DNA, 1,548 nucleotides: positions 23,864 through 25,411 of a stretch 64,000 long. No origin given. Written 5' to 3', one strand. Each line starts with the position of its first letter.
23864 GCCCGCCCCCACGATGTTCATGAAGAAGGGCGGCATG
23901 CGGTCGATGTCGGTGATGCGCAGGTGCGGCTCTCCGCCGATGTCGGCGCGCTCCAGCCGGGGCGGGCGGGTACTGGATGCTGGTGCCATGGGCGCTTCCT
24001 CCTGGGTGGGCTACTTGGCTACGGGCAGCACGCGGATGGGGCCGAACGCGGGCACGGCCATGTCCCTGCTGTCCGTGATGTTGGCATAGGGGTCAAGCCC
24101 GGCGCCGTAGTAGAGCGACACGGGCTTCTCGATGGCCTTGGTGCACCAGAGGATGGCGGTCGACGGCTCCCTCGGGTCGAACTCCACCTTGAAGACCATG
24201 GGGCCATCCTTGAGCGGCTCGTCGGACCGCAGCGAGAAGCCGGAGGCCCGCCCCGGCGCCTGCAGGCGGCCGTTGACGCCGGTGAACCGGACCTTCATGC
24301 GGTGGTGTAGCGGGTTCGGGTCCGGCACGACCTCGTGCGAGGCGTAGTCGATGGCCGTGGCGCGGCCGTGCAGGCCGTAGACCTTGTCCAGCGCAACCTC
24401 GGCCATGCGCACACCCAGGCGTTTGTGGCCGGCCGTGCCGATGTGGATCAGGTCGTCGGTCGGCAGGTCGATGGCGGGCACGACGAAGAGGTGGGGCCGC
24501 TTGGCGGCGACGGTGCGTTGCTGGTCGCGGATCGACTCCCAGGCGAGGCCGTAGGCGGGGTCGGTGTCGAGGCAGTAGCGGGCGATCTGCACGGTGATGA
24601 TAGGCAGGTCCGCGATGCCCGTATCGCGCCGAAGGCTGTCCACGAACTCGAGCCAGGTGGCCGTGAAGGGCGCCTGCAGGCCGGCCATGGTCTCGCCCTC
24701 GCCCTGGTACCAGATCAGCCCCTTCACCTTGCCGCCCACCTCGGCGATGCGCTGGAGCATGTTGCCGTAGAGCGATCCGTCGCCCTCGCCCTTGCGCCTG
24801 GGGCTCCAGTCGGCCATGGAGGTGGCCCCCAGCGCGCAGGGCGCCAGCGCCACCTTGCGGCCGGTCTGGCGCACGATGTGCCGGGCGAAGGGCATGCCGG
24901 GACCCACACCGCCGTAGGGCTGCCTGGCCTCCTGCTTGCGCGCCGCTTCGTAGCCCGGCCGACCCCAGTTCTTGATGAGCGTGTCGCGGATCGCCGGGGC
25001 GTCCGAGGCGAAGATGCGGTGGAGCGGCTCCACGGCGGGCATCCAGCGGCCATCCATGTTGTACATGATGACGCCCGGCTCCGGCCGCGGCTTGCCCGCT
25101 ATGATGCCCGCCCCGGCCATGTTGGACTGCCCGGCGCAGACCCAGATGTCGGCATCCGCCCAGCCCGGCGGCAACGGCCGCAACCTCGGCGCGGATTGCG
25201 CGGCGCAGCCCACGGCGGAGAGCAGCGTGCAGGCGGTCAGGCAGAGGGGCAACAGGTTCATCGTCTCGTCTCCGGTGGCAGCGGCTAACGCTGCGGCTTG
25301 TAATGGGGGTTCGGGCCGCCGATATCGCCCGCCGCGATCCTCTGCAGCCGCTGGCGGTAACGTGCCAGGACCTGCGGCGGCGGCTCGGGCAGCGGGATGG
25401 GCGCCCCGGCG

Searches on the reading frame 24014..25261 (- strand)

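Call 72: search_protein_families(library=pfam, proteins=[window:24014-25261:-], max_evalue=0.0001)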
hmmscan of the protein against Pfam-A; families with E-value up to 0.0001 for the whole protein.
window:24014-25261:- (416 aa): 1 family
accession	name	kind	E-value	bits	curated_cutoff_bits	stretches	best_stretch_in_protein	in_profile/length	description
PF03629.24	SASA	-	2.3e-47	161.9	24.8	1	37-291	2-225/226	Carbohydrate esterase, sialic acid-specific acetylesterase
